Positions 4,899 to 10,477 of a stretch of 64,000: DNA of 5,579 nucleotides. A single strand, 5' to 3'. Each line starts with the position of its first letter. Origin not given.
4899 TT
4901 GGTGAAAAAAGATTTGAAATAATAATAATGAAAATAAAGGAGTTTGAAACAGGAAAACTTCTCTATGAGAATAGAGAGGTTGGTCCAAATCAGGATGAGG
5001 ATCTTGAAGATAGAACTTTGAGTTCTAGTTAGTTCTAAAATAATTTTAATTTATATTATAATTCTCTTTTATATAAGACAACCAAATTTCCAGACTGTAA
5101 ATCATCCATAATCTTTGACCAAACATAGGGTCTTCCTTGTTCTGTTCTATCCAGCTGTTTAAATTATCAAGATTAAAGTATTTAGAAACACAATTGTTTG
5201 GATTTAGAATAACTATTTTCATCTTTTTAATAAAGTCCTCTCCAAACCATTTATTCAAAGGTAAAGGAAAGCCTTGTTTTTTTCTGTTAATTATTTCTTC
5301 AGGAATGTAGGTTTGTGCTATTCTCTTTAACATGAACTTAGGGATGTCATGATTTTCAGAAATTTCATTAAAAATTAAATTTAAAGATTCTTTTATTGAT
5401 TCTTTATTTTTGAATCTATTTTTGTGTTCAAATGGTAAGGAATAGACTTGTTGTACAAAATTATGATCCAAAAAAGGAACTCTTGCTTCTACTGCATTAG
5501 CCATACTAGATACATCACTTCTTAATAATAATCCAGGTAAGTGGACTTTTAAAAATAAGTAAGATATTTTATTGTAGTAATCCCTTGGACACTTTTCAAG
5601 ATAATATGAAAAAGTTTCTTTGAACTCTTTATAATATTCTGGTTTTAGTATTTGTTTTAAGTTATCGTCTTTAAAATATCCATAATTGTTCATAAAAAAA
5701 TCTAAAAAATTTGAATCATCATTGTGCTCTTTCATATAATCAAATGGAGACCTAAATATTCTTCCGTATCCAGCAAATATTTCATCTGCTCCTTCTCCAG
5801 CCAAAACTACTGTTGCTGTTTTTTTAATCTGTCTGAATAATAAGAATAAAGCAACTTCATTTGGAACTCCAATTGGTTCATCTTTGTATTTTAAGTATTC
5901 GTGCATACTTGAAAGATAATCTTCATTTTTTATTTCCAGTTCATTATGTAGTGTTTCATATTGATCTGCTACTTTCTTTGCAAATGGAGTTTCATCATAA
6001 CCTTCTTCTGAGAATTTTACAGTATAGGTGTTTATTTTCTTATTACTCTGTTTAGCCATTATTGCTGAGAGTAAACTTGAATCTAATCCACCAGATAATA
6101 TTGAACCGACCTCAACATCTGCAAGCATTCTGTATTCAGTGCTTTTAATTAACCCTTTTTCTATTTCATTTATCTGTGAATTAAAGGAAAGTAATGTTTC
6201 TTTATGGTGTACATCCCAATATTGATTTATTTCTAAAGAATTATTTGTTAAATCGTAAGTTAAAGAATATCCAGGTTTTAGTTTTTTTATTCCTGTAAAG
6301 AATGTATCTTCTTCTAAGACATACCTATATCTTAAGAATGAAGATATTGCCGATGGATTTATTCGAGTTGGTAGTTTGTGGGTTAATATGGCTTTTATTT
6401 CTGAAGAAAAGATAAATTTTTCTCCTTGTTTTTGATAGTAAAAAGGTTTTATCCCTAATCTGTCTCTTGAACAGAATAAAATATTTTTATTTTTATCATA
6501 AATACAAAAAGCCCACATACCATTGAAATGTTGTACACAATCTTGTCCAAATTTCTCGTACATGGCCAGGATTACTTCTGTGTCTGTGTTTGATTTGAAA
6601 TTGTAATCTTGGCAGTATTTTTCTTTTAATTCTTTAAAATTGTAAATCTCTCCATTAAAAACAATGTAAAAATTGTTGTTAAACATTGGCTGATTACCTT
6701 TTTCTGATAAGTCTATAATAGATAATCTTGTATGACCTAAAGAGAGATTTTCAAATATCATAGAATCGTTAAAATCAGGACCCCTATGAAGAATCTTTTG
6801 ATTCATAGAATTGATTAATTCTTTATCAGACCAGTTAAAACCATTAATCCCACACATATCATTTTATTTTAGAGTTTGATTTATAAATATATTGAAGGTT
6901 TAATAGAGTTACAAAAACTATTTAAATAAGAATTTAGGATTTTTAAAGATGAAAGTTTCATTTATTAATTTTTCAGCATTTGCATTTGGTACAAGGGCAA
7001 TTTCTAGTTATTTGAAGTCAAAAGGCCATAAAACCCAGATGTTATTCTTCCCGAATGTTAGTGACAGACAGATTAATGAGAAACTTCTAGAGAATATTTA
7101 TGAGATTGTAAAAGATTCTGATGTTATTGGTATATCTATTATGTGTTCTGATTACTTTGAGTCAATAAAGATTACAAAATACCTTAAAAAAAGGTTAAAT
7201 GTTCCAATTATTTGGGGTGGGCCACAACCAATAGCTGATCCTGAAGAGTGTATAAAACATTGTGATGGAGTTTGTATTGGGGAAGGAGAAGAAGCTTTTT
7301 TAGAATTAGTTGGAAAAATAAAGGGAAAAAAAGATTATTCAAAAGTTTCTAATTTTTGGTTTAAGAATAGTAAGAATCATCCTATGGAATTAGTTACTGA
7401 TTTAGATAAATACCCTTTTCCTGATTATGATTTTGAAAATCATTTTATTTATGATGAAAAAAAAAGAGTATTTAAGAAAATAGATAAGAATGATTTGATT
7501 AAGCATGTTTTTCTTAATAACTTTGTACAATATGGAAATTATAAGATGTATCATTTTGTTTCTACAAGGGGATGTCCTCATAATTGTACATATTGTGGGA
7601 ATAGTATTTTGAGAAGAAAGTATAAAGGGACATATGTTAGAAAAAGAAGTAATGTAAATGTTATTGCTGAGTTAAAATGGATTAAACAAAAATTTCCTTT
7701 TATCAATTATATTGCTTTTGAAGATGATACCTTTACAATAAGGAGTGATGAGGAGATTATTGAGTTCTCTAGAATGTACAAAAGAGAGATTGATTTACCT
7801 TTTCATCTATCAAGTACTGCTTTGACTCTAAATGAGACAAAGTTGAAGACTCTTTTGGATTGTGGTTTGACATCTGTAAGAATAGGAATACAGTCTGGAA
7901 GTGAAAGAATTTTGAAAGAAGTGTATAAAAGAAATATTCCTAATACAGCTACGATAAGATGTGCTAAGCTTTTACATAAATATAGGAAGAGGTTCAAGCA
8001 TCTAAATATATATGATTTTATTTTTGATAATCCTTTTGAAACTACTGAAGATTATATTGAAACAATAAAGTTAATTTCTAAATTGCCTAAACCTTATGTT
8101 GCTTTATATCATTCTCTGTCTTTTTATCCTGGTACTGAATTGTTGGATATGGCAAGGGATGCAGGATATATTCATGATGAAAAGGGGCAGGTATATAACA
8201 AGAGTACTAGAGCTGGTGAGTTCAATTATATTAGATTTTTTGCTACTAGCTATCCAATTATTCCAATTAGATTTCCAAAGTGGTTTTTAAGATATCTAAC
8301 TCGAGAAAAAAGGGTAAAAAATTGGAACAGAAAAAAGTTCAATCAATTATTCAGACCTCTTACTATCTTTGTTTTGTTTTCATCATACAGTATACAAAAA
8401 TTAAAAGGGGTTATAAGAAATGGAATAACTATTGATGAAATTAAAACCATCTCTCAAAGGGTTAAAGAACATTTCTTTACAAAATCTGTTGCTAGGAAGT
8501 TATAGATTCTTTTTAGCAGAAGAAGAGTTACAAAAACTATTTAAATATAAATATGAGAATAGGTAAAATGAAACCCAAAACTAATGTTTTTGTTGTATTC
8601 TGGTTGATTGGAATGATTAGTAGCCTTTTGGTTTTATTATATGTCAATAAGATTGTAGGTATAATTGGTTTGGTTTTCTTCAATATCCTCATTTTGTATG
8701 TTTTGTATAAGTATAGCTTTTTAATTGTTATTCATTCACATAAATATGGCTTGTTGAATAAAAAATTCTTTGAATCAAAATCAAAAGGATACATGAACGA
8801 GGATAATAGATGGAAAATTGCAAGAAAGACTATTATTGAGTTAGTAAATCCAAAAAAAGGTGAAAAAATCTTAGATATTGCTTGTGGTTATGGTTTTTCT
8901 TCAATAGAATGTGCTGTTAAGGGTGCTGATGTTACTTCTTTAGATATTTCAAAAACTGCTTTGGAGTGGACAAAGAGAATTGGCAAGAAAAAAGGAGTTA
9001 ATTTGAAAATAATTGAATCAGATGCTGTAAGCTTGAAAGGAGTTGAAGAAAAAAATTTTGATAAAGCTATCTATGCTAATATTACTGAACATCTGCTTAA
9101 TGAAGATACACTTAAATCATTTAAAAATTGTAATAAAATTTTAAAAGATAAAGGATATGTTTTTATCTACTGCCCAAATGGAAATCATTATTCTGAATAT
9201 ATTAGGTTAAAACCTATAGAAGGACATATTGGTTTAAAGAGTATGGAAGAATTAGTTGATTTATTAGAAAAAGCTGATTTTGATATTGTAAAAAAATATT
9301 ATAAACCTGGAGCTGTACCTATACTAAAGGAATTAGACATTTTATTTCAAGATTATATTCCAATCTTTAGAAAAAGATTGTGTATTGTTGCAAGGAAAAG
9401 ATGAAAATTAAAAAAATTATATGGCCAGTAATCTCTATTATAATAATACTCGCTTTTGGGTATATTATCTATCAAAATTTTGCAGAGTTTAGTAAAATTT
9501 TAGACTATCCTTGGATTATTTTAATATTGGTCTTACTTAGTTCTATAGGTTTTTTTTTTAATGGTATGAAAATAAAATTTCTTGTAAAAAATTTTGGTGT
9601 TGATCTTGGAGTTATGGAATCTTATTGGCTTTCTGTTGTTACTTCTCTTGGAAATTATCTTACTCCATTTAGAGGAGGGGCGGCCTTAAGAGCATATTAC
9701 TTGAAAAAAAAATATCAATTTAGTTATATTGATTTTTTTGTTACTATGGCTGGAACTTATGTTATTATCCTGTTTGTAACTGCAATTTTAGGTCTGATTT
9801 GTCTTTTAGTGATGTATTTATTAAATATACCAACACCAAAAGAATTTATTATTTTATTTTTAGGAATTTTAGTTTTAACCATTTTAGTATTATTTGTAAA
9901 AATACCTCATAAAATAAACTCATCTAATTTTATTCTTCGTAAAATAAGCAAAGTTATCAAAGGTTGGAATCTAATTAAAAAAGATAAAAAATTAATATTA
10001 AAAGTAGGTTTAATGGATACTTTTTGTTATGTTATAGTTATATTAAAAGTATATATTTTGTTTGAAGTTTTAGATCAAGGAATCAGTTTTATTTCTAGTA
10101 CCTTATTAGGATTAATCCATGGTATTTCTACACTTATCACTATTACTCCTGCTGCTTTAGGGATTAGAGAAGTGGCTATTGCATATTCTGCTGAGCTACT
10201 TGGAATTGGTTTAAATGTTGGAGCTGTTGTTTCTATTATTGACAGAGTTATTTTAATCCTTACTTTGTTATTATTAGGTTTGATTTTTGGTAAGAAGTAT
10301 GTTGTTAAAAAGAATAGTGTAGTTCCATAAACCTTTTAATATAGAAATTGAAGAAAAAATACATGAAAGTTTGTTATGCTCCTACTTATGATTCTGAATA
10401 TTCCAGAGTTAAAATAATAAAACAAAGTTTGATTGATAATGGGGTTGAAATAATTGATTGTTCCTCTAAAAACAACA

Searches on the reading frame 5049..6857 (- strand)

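Call 6: search_protein_families(library=pfam, proteins=[window:5049-6857:-], max_evalue=0.001)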
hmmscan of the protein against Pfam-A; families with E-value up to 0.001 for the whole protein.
window:5049-6857:- (603 aa): 5 families
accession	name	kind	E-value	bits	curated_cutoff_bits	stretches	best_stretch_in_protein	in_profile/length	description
PF00733.27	Asn_synthase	-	2.1e-76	258.3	21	1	232-593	2-353/354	Asparagine synthase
PF13537.11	GATase_7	-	8.5e-44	149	25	1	42-158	1-122/123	Glutamine amidotransferase domain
PF13522.11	GATase_6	-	5.1e-38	130.5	27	1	28-153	2-130/130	Glutamine amidotransferase domain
PF12481.13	DUF3700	-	1.5e-06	28.3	27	1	61-155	75-174/228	Aluminium induced protein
PF06508.19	QueC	-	0.00034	20.6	22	1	253-310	5-61/210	Queuosine biosynthesis protein QueC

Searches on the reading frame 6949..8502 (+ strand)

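Call 6: search_protein_families(library=pfam, proteins=[window:6949-8502:+], max_evalue=0.001)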
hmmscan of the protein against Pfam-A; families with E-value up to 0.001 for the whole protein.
window:6949-8502:+ (518 aa): 4 families
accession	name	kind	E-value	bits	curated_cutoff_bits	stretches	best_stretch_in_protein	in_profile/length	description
PF04055.27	Radical_SAM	-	3.5e-20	73.3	29.5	1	204-376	2-166/166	Radical SAM superfamily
PF02310.24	B12-binding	-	2.3e-14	53.7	32.1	1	12-120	14-120/121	B12 binding domain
PF19864.5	Radical_SAM_N2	-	0.00056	19.8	29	0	74-129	74-130/151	Radical SAM proteins, N-terminal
PF13353.11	Fer4_12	-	0.00087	20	22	0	206-243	12-49/137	4Fe-4S single cluster domain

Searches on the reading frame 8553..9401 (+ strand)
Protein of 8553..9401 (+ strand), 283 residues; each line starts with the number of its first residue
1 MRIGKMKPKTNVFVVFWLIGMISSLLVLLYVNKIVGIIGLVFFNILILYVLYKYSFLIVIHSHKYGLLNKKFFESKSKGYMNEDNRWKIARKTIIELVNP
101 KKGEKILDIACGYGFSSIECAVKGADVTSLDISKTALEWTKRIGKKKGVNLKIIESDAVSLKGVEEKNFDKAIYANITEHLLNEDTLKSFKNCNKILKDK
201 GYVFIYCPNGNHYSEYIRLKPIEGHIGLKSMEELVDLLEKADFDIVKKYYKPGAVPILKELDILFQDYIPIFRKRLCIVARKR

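Call 8: search_protein_families(library=pfam, proteins=[window:8553-9401:+], max_evalue=0.001)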
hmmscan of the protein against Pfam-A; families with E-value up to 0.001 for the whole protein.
window:8553-9401:+ (283 aa): 9 families
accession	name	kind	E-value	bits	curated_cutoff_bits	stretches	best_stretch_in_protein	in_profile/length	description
PF13649.12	Methyltransf_25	-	2.3e-14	54.3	27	1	106-201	1-97/97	Methyltransferase domain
PF08241.18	Methyltransf_11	-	4.8e-14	53.2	21.2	1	107-205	1-95/95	Methyltransferase domain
PF13847.12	Methyltransf_31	-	6.9e-12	45.7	27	1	101-209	2-113/145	Methyltransferase domain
PF13489.12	Methyltransf_23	-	1e-10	42.1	27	1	92-247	11-163/164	Methyltransferase domain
PF02353.26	CMAS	-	3.3e-10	40.2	27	1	92-216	52-175/273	Mycolic acid cyclopropane synthetase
PF08242.18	Methyltransf_12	-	1.3e-08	35.9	30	1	107-202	1-97/98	Methyltransferase domain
PF05175.20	MTS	-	2.5e-08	34.2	23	1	92-174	21-104/170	Methyltransferase small domain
PF01209.24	Ubie_methyltran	-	1.1e-06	28.6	20.1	1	88-205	33-151/233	ubiE/COQ5 methyltransferase family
PF03848.20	TehB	-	3.9e-06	26.9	20.4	1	76-205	4-132/193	Tellurite resistance protein TehB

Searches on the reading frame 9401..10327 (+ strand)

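Call 8: search_protein_families(library=pfam, proteins=[window:9401-10327:+], max_evalue=0.001)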
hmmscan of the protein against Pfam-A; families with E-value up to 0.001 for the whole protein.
window:9401-10327:+ (309 aa): 1 family
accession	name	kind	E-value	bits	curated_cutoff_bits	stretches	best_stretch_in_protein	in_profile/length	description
PF03706.18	LPG_synthase_TM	-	3.2e-25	89.7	33.4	1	11-293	3-302/302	Lysylphosphatidylglycerol synthase TM region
